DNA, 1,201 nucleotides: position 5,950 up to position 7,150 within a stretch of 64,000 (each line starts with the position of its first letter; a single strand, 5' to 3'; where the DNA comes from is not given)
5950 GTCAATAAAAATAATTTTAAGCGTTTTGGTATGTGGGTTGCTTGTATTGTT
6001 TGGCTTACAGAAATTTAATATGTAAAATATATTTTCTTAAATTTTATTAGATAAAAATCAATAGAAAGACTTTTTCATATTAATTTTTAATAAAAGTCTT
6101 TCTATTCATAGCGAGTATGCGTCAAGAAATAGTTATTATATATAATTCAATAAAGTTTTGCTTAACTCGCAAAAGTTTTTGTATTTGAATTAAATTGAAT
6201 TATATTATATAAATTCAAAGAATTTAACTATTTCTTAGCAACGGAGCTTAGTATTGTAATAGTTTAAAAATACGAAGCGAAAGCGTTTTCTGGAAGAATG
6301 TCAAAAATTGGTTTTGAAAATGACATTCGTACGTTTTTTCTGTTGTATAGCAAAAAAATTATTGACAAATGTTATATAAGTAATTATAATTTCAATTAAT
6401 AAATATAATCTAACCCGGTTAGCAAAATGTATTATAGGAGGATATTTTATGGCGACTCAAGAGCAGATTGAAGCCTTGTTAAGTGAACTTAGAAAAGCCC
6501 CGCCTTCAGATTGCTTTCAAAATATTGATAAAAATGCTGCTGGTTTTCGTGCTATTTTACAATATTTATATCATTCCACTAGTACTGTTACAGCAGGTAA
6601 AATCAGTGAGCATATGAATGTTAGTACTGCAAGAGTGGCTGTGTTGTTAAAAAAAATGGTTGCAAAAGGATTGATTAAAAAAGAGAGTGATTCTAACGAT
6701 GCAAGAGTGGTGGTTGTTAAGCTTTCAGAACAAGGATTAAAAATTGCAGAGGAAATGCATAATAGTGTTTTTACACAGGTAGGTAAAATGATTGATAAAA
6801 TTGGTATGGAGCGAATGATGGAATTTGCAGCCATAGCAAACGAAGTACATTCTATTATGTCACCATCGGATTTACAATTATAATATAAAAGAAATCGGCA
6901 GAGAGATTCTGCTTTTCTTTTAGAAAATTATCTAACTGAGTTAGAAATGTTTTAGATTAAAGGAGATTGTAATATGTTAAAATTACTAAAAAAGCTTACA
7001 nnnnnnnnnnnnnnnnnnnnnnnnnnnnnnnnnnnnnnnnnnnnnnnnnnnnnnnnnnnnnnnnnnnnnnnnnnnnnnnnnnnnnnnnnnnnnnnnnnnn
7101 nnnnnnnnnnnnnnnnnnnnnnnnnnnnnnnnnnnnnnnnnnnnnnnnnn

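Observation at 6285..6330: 46-nt palindrome-bearing element conserved upstream of both paralogous heterodimeric ABC exporter operons (copy A)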

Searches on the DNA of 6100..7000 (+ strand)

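Call 70: search_rna_families(source=window, start=6100, end=7000, threshold=evalue, max_evalue=1)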
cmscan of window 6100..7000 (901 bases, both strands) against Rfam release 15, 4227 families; matches with E-value up to 1: 0.
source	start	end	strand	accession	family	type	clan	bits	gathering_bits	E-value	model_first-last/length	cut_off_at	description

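Call 73: search_dna_similar(query=window:6280-6335:+, collection=plasmids, mode=distant, max_evalue=10, max_rows=10)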
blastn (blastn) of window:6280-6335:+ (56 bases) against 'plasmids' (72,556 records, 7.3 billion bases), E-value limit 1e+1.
Records with a match: 30; places in all: 30; records where one place covers at least 80% of the query: 0.
Best place of each record, by identity: >=99% 2; 95-99% 7; 90-95% 12; 80-90% 9.
By first word of the organism name: Lactococcus 9; Bacillus 5; Escherichia 3; Leptospira 2; Rhizobium 2; Proteus 2; Runella 1; Bacteroides 1; Acetoanaerobium 1; Serratia 1; and 3 more.
By predicted mobility (MOB-suite, as given by PLSDB): non-mobilizable 15; mobilizable 12; conjugative 3.
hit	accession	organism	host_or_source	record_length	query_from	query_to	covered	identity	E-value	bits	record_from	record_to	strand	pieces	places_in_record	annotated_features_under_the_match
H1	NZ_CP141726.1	Lactococcus formosensis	-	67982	15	48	61%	85.7%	1e+0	38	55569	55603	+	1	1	zinc ribbon domain-containing protein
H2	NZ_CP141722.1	Lactococcus formosensis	Micropterus salmoides,cell culture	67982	15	48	61%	85.7%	1e+0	38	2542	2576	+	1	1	zinc ribbon domain-containing protein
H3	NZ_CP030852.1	Runella rosea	Whole organism,fresh water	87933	20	52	59%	84.8%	1e+0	38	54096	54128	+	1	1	SpoIIE family protein phosphatase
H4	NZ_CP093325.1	Bacillus sp. N5-665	whole organism,peat soil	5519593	13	44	57%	84.4%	4e+0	37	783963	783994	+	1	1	none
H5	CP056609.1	Escherichia coli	culture,Wastewater influent sample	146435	19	48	54%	86.7%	1e+0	37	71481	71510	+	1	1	none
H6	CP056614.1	Escherichia coli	culture,Wastewater influent sample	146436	19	48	54%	86.7%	1e+0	37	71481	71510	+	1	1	none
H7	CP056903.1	Escherichia coli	culture,Wastewater influent sample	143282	19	48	54%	86.7%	1e+0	37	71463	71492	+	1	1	none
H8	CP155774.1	Lactococcus cremoris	Whole organism,Dairy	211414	18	44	48%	96.3%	9e-2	42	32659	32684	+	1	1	class I SAM-dependent DNA methyltransferase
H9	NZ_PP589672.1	Lactococcus sp.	Bacterial culture,Dairy environment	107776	18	44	48%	96.3%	9e-2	42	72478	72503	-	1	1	class I SAM-dependent DNA methyltransferase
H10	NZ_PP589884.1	Lactococcus sp.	Bacterial culture,Dairy environment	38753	18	44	48%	96.3%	9e-2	42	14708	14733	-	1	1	class I SAM-dependent DNA methyltransferase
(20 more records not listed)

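Call 74: search_dna_similar(query=window:6280-6335:+, collection=phages, mode=distant, max_evalue=10, max_rows=10)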
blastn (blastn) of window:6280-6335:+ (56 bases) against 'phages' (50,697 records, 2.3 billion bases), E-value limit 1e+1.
Records with a match: 47; places in all: 47; records where one place covers at least 80% of the query: 0.
Best place of each record, by identity: >=99% 4; 95-99% 3; 90-95% 24; 80-90% 16.
By first word of the organism name: Salmonella 12; Prevotella 9; Aeromonas 8; Escherichia 5; Bacteriophage 2; Pseudomonas 2; Listeria 2; uncultured 1; Proteus 1; Ralstonia 1; and 4 more.
By host as written in the record: Prevotella sp. 9; - 8; Aeromonas hydrophila BIOTECH 10089 6; Aeromonas hydrophila ZPAH75 2; Escherichia coli O157:H7 2; Escherichia sp. 2; Salmonella enterica 2; Salmonella Typhimurium ATCC 14028 2; and 12 more.
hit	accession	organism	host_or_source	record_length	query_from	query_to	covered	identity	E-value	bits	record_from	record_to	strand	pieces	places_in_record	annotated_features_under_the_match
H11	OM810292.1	Aeromonas phage ZPAH34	Aeromonas hydrophila ZPAH75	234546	1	35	63%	82.9%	4e+0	35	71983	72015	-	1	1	hypothetical protein (x2)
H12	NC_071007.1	Aeromonas phage ZPAH34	Aeromonas hydrophila ZPAH75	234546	1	35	63%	82.9%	4e+0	35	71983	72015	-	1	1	hypothetical protein (x2)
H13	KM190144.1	Escherichia phage Av-05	Escherichia coli O157:H7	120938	12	45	61%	82.9%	4e+0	34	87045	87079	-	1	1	hypothetical protein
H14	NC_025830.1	Escherichia phage Av-05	Escherichia coli O157:H7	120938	12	45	61%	82.9%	4e+0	34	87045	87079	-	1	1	hypothetical protein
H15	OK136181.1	Escherichia phage 18-1-2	marmot respiratory tract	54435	10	42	59%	81.8%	4e+0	34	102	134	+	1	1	none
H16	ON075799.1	Escherichia phage vB_EcoM_TH18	Escherichia sp.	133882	10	42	59%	81.8%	4e+0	34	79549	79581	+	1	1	none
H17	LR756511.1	uncultured phage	metagenomic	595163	24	54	55%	83.9%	4e+0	35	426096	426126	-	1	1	record has no annotation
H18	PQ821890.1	Proteus phage ABTNLPp2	Proteus mirabilis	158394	14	40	48%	92.6%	4e+0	34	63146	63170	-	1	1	hypothetical protein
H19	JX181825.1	Salmonella phage STML-198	mixed Maryland water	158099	14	40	48%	92.6%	4e+0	34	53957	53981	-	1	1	hypothetical protein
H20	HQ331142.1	Salmonella phage vB_SenM-S16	Salmonella enterica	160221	14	40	48%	92.6%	4e+0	34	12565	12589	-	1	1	postulated decoy of simga32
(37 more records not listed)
